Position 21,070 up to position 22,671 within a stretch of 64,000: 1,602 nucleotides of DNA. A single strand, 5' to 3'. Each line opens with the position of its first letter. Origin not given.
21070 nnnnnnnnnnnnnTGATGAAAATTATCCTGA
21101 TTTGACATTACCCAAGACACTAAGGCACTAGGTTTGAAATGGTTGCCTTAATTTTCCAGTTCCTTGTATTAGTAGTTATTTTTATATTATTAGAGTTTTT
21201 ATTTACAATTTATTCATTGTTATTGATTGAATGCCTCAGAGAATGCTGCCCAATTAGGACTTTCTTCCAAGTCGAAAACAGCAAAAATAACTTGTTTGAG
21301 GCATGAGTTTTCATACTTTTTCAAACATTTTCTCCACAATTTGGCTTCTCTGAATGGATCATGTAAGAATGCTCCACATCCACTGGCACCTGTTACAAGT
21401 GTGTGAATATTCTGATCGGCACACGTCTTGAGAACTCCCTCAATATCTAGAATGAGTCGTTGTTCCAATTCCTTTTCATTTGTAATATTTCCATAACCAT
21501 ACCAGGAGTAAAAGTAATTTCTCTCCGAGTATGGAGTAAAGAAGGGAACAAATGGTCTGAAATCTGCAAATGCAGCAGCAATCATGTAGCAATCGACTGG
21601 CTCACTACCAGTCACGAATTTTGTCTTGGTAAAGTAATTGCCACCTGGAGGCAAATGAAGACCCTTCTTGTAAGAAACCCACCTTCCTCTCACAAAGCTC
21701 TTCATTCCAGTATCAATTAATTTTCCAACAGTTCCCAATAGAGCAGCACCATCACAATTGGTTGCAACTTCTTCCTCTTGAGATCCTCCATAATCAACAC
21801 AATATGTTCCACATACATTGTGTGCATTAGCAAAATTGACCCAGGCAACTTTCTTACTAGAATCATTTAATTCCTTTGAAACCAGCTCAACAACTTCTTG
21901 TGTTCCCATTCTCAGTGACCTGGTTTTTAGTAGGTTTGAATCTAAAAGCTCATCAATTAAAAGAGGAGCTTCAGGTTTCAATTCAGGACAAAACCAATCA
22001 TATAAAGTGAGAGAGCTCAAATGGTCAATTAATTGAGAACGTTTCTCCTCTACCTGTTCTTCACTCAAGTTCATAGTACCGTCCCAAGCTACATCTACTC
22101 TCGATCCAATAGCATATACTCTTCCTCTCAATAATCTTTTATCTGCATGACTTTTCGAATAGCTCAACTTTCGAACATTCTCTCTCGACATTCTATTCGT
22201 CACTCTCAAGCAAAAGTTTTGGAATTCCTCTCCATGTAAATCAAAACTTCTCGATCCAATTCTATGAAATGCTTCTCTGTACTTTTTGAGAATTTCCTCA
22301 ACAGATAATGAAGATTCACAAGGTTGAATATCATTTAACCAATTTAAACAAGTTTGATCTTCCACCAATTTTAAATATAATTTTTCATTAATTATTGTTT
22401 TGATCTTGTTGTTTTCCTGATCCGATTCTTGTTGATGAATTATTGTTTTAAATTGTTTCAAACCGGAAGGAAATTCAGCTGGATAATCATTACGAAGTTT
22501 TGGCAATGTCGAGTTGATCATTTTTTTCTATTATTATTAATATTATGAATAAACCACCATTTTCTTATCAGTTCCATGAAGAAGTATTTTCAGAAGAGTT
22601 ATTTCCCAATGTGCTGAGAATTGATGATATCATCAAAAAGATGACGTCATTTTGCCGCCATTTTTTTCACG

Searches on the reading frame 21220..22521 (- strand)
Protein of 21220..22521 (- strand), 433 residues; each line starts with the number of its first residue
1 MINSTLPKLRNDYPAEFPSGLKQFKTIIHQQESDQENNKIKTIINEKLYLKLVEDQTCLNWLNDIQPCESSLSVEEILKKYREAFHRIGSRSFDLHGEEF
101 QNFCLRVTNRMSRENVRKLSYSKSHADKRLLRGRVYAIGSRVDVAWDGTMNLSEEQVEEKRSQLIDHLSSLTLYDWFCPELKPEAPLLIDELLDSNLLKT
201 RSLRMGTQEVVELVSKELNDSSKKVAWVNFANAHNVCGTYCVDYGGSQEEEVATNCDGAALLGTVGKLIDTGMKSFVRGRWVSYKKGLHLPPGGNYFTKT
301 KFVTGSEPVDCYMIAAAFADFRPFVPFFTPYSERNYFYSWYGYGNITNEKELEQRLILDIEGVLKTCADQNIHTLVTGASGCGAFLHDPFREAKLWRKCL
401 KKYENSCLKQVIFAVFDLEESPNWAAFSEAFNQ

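Call 7: search_protein_families(library=pfam, proteins=[window:21220-22521:-], max_evalue=1)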
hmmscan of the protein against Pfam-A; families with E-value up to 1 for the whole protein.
window:21220-22521:- (433 aa): 2 families
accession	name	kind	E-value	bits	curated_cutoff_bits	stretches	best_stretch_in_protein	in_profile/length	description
PF05712.18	MRG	-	0.0039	17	22.8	1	30-87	9-66/190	MRG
PF10021.15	PARG_cat_microb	-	0.061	14.1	23.5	1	208-253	60-104/146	Microbial-type PARG, catalytic domain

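Call 11: find_encoding_contigs(protein=window:21223-22521:-, flank=10000, max_places=10)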
Protein window:21223-22521:- (433 aa): no gene with exactly this product is on record in the collection.

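Call 18: find_homologous_proteins(query=window:21223-22521:-, max_evalue=0.00001)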
Query window:21223-22521:- (433 aa): 54 proteins with E <= 0.00001 among 5917 candidates.
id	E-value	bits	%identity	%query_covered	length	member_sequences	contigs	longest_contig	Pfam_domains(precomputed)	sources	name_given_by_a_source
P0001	0.0e+0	1010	100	100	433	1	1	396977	-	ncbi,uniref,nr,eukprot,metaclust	ncbi:hypothetical protein NAEGRDRAFT_58416 [Naegleria gruberi]|uniref:Microbial-type PARG catalytic 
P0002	2.7e-147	509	53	99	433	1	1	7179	-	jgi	jgi:hypothetical protein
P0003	6.6e-142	492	52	100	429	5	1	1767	-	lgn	-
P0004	2.4e-141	490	51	100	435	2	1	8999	-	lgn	-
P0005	6.1e-141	489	50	100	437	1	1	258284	-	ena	-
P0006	2.9e-139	483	51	100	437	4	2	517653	-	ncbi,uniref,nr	ncbi:unnamed protein product [Rotaria socialis]|uniref:Microbial-type PARG catalytic domain-containi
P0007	1.4e-138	481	50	100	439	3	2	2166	-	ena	-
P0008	4.4e-138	479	52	100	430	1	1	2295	-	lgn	-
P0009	1.1e-137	478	51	100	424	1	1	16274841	-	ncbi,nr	ncbi:hypothetical protein I4U23_005980 [Adineta vaga]|nr:hypothetical protein I4U23_005980 [Adineta 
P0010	1.3e-137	478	51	100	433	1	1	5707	-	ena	-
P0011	2.3e-137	477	51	100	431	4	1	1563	-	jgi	-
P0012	6.7e-135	469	55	91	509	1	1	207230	PF10021.16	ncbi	ncbi:hypothetical protein ABK040_012583 [Willaertia magna]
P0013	1.0e-134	468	50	100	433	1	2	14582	-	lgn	-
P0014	5.0e-134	466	50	100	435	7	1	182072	-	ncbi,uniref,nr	ncbi:unnamed protein product [Adineta steineri]|uniref:Microbial-type PARG catalytic domain-containi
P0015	1.2e-133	464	50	100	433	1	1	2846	-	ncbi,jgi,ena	jgi:hypothetical protein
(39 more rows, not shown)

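Call 55: find_encoding_contigs(protein=P0001, flank=10000)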
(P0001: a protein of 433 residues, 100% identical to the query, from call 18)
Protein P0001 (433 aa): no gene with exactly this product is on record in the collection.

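Call 62: find_encoding_contigs(protein=P0012, flank=6000, max_places=3)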
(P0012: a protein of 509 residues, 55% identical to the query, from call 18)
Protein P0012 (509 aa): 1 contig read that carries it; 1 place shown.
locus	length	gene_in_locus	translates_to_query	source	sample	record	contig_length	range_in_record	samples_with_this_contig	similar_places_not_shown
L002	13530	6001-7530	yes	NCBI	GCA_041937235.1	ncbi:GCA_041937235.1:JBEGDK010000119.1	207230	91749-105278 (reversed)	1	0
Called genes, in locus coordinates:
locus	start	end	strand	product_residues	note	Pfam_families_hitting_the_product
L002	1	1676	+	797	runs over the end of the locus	PF27882:CEP162_C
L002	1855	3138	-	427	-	-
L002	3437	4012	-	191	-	-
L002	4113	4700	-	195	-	-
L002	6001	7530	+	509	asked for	PF10021:PARG_cat_microb (faint)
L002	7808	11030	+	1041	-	PF21038:CEP104_N, PF02151:UVR (faint), PF21040:CEP104_TOG (weak), PF21039:CEP104_ZnF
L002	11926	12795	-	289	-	-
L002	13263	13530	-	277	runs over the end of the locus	PF01871:AMMECR1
